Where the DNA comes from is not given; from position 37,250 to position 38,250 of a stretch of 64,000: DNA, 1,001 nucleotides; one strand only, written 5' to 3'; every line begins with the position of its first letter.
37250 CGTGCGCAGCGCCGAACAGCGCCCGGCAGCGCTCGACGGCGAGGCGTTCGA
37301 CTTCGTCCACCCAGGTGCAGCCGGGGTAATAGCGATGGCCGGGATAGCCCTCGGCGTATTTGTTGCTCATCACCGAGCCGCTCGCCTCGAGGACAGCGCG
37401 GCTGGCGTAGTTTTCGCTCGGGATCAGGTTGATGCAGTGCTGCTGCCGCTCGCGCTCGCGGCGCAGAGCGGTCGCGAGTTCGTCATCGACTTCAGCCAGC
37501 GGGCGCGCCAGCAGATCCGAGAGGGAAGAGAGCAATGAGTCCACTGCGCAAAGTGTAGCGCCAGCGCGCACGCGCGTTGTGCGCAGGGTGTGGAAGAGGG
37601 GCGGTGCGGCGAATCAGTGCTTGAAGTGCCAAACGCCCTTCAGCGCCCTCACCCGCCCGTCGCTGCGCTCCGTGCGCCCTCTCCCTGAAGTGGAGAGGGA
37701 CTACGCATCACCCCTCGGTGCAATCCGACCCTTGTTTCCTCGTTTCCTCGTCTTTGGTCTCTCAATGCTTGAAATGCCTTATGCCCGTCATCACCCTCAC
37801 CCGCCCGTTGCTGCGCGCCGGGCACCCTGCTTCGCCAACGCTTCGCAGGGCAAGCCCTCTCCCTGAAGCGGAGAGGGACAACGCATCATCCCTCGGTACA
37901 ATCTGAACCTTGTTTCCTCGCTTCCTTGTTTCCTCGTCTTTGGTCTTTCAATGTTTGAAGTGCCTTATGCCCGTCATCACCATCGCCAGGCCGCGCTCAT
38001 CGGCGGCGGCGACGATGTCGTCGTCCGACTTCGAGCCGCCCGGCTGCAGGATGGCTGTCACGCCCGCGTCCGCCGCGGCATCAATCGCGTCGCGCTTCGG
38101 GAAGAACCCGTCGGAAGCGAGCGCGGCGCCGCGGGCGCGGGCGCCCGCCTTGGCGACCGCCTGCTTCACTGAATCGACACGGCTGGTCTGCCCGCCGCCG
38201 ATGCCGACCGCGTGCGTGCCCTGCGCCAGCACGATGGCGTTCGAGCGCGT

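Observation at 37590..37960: Tandem triplication of a ~180-bp element that includes the 3' terminus of purH; related copies lie upstream of lepA (80-530)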

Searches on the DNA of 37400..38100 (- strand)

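Call 41: search_rna_families(source=window, start=37400, end=38100, threshold=evalue, max_evalue=10)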
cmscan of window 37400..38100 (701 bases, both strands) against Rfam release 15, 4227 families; matches with E-value up to 10: 3.
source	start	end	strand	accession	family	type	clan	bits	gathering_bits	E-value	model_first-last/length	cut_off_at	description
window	37864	37928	-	RF02529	SSRC8_1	Gene; sRNA;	-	14.8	80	8.4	1-150/150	no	Streptococcus sRNA SSRC8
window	37972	38024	-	RF02067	STnc310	Gene; sRNA;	-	14.3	40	9.1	1-61/61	no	Salmonella enterica sRNA STnc310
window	37663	37698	-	RF02225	sX6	Gene; sRNA;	-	10.9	40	2.1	97-134/342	no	Proteobacterial sRNA sX6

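Call 85: search_dna_similar(query=window:37644-37977:-, collection=plasmids, mode=distant, max_evalue=0.01, max_rows=15)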
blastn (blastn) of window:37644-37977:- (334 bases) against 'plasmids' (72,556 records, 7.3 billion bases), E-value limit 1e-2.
Records with a match: 1; places in all: 1; records where one place covers at least 80% of the query: 0.
Best place of each record, by identity: 80-90% 1.
By first word of the organism name: Deinococcus 1.
By predicted mobility (MOB-suite, as given by PLSDB): non-mobilizable 1.
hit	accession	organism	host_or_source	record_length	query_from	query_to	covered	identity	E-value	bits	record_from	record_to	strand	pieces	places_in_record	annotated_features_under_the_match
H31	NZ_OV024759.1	Deinococcus radiodurans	-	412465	277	332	17%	80.4%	7e-3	49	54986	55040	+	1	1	none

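Call 86: search_dna_similar(query=window:37644-37977:-, collection=phages, mode=distant, max_evalue=0.01, max_rows=15)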
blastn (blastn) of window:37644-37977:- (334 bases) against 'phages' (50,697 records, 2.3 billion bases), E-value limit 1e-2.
No match.
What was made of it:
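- Tried and rejected: blastn against plasmids and phages: one marginal Deinococcus hit, otherwise nothing (calls 85, 86).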
